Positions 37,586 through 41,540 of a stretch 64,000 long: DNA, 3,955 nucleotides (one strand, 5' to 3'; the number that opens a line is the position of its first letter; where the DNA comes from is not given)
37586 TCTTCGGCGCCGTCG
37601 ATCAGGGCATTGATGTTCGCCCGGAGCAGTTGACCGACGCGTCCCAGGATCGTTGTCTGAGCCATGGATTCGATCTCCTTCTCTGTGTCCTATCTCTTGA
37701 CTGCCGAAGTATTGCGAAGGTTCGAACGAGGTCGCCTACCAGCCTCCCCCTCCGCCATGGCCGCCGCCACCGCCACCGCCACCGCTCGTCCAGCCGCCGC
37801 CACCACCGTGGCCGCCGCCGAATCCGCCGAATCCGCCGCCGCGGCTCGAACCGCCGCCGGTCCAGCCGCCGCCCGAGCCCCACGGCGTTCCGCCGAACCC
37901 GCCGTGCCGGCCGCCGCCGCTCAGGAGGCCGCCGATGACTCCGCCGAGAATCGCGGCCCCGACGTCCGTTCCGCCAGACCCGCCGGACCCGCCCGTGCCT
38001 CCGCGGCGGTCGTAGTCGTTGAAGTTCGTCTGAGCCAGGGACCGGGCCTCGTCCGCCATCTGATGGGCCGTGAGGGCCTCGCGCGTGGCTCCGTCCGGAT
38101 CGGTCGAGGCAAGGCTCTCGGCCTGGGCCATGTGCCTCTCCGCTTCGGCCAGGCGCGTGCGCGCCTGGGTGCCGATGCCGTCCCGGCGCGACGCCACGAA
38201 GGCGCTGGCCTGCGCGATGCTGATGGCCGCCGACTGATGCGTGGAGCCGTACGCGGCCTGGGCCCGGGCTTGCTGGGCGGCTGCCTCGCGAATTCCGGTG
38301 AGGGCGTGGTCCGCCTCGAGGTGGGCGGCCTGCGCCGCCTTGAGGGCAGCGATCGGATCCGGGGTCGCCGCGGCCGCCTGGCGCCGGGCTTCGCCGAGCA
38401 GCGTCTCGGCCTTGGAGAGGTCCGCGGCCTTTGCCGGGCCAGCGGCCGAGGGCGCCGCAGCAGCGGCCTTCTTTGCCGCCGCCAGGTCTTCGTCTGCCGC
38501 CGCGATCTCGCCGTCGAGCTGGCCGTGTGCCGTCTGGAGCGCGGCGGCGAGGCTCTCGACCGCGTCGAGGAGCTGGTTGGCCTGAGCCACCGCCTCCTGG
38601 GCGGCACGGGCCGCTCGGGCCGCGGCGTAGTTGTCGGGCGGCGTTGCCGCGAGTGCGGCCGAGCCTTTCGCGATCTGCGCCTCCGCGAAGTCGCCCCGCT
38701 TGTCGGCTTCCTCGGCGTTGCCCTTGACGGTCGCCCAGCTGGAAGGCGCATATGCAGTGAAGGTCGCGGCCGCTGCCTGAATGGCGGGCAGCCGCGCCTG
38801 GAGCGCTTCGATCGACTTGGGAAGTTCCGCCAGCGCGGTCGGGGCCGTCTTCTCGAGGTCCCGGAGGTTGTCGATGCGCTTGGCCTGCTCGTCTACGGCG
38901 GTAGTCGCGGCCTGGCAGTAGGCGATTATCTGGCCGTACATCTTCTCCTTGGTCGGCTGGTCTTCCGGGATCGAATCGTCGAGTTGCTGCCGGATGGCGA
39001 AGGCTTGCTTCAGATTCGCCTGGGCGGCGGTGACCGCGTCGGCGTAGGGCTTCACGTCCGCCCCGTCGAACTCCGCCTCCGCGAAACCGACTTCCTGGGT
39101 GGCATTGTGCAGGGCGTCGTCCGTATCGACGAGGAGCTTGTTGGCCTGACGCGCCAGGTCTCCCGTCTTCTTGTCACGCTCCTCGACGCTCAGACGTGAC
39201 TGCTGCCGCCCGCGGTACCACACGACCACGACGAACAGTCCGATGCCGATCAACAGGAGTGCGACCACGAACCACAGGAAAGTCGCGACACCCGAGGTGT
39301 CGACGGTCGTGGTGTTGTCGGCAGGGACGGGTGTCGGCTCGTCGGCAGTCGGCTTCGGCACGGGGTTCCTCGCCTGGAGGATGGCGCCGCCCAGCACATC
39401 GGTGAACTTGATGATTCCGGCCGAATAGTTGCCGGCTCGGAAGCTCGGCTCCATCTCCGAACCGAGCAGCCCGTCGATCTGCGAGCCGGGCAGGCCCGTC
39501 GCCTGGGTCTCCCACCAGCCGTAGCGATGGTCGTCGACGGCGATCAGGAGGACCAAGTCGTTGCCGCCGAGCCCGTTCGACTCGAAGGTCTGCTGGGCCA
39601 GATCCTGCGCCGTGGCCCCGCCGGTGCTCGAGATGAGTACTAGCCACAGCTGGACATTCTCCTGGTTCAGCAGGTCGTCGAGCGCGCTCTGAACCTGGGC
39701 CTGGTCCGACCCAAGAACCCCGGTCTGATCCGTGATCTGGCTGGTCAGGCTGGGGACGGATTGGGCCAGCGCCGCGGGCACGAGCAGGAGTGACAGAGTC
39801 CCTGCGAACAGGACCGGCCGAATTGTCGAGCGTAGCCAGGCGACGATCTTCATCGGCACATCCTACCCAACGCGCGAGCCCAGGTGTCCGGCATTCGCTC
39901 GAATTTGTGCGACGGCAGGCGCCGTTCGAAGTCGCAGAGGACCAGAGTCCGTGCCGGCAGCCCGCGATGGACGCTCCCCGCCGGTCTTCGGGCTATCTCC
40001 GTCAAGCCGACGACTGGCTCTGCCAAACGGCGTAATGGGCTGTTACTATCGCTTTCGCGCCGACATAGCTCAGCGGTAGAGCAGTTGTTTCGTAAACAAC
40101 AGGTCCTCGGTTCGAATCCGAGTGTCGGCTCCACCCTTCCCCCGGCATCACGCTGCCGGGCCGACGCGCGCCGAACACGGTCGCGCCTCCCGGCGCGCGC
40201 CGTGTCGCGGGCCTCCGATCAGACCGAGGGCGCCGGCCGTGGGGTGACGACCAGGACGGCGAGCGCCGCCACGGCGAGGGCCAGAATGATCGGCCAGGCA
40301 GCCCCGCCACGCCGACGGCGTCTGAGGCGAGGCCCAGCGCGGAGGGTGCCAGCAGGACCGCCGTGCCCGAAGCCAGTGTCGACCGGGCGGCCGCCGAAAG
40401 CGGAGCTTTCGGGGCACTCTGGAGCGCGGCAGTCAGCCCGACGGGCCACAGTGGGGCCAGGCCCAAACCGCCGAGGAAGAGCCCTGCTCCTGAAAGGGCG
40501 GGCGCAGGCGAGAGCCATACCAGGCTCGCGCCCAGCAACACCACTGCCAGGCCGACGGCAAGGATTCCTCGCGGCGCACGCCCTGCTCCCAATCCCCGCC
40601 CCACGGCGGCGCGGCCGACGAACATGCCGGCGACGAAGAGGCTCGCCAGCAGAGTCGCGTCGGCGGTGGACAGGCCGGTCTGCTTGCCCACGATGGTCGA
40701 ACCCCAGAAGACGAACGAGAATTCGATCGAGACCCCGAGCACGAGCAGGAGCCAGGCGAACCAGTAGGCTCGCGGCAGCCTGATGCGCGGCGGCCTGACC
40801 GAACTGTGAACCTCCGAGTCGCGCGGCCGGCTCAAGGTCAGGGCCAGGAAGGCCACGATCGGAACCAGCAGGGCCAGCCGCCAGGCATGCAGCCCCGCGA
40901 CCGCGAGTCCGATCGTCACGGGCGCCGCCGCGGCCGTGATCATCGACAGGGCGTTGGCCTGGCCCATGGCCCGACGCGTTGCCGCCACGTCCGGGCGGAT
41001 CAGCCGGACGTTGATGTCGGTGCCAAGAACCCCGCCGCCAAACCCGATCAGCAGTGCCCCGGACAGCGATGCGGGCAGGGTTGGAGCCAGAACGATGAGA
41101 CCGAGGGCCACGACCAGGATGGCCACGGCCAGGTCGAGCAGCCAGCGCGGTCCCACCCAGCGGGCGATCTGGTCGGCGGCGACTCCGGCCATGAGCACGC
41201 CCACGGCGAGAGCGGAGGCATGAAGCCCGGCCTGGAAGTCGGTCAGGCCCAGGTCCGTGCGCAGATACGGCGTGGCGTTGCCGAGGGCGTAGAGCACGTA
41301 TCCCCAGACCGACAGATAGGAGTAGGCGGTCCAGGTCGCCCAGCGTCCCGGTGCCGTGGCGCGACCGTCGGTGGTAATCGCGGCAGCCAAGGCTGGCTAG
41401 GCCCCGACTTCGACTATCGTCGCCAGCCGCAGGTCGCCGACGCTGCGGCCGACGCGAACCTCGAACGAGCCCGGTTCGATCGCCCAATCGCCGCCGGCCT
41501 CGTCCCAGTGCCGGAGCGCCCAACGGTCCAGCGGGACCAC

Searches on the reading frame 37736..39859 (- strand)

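Call 92: search_protein_families(library=pfam, proteins=[window:37736-39859:-], max_evalue=0.0001)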
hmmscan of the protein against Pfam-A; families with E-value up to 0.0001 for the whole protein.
window:37736-39859:- (707 aa): 1 family
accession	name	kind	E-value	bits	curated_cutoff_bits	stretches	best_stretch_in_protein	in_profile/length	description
PF04536.20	TPM_phosphatase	-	1.4e-18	67.6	22.1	1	42-157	1-123/125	TPM domain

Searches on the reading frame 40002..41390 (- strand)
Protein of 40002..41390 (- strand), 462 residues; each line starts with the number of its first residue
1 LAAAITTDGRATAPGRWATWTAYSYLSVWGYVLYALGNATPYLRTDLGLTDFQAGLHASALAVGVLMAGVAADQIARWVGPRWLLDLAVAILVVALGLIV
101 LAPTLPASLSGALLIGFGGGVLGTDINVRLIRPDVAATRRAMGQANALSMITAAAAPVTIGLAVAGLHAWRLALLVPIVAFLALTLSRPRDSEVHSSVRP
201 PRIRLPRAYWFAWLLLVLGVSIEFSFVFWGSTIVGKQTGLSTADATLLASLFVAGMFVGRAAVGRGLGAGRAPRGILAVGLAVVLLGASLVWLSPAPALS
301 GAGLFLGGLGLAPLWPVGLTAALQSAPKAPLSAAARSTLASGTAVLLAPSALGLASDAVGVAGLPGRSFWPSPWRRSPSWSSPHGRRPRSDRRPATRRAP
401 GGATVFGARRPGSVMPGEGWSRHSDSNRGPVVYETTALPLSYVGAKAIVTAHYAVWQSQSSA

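Call 92: search_protein_families(library=pfam, proteins=[window:40002-41390:-], max_evalue=0.0001)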
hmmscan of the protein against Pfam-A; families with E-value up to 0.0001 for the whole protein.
window:40002-41390:- (462 aa): 1 family
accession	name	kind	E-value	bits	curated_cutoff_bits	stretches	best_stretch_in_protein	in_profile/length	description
PF07690.21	MFS_1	-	2.1e-11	43.8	33.4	1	33-332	12-329/347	Major Facilitator Superfamily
